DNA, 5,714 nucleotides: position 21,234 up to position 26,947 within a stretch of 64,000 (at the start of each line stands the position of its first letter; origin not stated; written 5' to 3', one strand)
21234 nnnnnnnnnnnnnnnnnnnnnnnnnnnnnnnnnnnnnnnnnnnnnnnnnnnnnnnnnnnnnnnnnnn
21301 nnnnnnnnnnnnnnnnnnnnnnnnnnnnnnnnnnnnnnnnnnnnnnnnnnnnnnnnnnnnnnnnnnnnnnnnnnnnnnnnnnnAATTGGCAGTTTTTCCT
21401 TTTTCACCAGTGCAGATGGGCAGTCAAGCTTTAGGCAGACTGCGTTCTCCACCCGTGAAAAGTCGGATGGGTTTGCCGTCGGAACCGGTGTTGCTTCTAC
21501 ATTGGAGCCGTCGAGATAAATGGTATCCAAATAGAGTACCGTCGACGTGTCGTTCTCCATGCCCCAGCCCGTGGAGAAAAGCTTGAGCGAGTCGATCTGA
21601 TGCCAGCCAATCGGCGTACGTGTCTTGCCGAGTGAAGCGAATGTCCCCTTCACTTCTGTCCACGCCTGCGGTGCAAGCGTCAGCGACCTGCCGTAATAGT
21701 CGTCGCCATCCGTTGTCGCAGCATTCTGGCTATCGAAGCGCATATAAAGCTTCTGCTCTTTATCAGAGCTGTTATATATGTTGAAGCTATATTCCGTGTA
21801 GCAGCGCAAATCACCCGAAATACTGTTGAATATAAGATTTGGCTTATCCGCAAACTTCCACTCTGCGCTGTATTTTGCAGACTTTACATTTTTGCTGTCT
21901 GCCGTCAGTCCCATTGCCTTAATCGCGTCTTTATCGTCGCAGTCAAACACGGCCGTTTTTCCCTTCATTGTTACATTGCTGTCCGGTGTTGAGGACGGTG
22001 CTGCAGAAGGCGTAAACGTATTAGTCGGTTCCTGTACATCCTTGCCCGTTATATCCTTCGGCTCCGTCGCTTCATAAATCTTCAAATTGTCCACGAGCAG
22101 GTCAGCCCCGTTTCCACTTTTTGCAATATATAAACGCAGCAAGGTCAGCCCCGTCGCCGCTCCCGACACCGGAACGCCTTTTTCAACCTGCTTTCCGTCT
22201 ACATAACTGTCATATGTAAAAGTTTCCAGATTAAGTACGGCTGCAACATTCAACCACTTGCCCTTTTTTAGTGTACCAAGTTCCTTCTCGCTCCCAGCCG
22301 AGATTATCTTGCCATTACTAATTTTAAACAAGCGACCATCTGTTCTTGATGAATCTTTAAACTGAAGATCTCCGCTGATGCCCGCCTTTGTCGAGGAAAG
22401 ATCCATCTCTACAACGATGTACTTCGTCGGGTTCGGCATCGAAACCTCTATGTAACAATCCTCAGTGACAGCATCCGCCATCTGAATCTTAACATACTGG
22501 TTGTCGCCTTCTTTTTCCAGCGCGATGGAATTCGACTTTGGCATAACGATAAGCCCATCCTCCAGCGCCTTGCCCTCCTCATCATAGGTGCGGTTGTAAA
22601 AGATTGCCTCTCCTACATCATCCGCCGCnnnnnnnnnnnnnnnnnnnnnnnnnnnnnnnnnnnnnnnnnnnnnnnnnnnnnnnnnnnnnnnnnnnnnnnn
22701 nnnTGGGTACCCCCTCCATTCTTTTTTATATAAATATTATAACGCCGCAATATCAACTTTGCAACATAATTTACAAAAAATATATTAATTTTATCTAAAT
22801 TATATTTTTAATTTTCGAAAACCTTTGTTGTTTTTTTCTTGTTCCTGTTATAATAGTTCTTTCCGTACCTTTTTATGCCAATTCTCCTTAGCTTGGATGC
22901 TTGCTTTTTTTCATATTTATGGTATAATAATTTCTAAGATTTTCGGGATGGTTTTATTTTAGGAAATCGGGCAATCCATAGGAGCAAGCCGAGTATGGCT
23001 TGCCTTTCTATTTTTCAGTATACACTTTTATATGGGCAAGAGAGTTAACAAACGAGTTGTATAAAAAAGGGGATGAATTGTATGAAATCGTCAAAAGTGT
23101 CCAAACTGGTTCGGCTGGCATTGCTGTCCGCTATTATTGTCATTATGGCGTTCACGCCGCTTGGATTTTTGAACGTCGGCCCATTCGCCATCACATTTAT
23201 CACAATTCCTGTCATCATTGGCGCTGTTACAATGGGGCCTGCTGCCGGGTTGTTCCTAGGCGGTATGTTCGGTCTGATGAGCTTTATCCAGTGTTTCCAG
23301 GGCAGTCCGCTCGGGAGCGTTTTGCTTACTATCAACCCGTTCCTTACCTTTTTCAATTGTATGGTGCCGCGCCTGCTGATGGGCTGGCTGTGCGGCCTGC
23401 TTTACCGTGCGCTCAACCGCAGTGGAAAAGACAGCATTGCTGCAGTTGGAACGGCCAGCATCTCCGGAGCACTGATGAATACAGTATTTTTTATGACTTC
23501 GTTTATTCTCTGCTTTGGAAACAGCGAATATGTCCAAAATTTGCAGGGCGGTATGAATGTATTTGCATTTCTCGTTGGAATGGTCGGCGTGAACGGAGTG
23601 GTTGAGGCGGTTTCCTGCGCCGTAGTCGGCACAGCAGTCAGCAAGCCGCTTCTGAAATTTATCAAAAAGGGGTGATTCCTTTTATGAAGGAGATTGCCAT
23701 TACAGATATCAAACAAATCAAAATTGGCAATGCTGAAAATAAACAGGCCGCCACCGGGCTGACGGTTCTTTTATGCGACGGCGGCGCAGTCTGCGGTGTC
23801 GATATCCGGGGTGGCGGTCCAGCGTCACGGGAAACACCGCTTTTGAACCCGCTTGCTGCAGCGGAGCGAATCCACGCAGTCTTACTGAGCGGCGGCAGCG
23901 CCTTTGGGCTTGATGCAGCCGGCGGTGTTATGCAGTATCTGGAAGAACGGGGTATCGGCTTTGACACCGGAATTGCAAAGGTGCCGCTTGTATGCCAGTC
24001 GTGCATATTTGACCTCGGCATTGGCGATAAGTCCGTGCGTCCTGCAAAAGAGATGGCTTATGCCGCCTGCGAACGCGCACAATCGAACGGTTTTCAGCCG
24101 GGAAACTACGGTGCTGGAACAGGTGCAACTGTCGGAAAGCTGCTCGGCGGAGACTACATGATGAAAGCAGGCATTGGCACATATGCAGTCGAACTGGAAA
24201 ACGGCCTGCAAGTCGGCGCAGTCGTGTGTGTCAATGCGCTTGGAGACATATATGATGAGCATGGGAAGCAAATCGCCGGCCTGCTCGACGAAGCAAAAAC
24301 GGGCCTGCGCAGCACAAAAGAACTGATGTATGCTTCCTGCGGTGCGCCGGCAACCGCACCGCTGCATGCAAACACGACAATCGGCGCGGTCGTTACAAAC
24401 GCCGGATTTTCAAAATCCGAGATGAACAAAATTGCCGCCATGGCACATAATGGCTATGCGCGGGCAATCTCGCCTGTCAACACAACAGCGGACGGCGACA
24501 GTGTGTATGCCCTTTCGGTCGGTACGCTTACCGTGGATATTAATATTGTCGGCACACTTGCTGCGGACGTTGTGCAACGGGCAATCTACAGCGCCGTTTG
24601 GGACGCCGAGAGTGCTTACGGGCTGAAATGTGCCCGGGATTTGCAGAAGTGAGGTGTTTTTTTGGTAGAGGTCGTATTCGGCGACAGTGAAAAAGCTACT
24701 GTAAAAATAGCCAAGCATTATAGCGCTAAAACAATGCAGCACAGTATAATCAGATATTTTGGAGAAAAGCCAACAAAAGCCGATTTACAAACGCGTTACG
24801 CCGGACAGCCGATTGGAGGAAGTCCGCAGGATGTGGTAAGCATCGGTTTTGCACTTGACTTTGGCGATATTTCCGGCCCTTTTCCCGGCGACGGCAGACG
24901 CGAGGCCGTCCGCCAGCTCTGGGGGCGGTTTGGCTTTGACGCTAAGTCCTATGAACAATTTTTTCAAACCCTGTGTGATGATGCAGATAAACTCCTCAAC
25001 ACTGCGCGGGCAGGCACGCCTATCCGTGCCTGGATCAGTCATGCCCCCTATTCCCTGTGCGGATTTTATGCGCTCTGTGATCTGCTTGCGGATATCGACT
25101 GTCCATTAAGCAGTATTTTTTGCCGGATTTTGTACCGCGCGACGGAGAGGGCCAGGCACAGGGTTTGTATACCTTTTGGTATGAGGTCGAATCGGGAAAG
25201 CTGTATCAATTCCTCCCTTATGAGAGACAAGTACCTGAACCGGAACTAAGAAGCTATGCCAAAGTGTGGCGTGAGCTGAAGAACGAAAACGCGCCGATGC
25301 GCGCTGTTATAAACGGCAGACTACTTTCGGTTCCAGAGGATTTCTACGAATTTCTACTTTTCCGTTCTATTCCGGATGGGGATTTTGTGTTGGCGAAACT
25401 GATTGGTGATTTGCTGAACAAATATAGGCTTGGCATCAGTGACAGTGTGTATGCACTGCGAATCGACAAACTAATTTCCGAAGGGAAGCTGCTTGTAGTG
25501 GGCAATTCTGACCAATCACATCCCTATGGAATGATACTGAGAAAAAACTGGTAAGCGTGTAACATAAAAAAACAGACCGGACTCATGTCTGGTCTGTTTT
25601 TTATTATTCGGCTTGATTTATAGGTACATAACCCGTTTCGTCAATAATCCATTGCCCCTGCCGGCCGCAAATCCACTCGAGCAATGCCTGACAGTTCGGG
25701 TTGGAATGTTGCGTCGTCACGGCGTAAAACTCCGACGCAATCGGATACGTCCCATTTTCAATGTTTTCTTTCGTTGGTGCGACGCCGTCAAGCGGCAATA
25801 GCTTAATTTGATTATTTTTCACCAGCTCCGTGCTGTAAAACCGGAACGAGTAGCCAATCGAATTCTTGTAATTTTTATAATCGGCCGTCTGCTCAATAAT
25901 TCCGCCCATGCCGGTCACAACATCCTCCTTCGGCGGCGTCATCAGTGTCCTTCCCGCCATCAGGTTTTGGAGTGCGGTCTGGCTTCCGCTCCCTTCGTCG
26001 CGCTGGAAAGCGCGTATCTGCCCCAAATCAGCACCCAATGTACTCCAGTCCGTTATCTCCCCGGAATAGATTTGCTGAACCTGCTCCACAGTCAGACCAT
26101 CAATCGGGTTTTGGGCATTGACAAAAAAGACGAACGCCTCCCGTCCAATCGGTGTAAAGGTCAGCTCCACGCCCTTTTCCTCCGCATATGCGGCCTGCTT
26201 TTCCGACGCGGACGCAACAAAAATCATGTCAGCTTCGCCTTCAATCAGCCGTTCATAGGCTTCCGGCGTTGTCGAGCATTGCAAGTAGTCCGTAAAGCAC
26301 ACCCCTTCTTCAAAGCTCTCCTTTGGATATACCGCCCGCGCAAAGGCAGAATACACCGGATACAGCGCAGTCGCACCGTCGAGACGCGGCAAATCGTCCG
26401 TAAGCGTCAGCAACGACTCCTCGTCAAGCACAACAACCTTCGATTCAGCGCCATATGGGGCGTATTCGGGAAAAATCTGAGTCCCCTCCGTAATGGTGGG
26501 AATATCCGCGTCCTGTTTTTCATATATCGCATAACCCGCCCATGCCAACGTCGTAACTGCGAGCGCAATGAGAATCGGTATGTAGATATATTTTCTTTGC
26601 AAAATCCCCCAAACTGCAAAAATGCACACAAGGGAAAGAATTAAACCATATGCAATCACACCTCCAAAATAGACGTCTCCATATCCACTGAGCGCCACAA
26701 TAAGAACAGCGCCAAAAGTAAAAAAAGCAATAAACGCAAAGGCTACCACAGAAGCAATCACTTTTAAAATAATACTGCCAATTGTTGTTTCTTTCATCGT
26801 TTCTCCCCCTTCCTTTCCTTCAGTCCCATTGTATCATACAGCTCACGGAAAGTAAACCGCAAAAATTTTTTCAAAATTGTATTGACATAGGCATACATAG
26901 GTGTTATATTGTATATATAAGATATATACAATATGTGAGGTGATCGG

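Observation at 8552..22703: AraC-linked glycan locus: two different 1410-aa secreted heparinase II/III-like proteins bracket an intracellular kinase/isomerase/GH2 operon, with no transporter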

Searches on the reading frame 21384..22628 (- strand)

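Call 82: search_protein_families(library=pfam, proteins=[window:21384-22628:-], max_evalue=5)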
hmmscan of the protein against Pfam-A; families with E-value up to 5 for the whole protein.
window:21384-22628:- (415 aa): 1 family
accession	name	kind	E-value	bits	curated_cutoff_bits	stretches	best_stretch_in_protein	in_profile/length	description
PF02018.23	CBM_4_9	-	0.31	11.9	25.9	1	269-331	54-117/136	Carbohydrate binding domain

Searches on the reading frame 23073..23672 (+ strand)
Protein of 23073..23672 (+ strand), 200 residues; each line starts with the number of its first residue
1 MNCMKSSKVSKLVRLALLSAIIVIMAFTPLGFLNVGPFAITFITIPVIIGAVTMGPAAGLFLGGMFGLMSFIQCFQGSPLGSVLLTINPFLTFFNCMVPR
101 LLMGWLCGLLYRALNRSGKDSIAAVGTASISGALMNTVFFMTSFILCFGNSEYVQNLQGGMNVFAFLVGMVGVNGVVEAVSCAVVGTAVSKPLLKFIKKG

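Call 7: search_protein_families(library=pfam, proteins=[window:23073-23672:+], max_evalue=0.001)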
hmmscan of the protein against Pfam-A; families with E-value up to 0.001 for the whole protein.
window:23073-23672:+ (200 aa): 2 families
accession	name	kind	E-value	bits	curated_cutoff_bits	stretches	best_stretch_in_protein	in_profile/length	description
PF12822.12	ECF_trnsprt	-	3.6e-21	76.4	30.7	1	11-185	2-164/169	ECF transporter, substrate-specific component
PF09515.15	Thia_YuaJ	-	1.5e-05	25.6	25.8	1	12-189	1-168/177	Thiamine transporter protein (Thia_YuaJ)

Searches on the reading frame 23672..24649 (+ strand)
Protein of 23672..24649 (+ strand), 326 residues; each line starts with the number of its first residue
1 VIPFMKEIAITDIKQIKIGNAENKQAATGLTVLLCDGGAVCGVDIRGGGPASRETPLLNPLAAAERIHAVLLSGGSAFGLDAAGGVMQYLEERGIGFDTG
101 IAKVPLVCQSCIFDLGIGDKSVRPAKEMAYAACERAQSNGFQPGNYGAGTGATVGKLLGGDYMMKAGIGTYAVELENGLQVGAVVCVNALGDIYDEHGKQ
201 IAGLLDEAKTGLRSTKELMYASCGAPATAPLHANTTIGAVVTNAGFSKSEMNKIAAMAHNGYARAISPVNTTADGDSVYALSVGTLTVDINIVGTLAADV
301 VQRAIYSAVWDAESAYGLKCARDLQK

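Call 7: search_protein_families(library=pfam, proteins=[window:23672-24649:+], max_evalue=0.001)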
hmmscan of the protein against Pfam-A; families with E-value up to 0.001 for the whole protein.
window:23672-24649:+ (326 aa): 1 family
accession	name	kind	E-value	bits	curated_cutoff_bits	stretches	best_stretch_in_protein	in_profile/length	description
PF03576.19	Peptidase_S58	-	7.7e-37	127.9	23.9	1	9-318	2-302/307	Peptidase family S58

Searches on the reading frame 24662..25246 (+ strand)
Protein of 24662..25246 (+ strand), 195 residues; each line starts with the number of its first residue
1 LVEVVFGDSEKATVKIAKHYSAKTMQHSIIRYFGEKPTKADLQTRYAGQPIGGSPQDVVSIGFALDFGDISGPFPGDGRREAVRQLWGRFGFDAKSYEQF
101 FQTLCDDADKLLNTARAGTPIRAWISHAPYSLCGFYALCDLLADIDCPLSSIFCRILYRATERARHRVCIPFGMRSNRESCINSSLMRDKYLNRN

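Call 7: search_protein_families(library=pfam, proteins=[window:24662-25246:+], max_evalue=0.001)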
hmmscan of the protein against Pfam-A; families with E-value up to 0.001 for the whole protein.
window:24662-25246:+ (195 aa): 1 family
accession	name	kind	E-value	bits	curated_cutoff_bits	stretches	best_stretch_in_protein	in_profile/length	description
PF08874.15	DUF1835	-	1.5e-07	31.9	21.1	1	52-150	21-118/122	Domain of unknown function (DUF1835)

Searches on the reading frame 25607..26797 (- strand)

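Call 7: search_protein_families(library=pfam, proteins=[window:25607-26797:-], max_evalue=0.001)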
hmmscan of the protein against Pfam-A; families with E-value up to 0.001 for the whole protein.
window:25607-26797:- (397 aa): 1 family
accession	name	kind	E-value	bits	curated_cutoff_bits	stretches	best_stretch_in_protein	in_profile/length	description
PF12849.12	PBP_like_2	-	1.5e-27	97.5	27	1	140-376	15-263/267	PBP superfamily domain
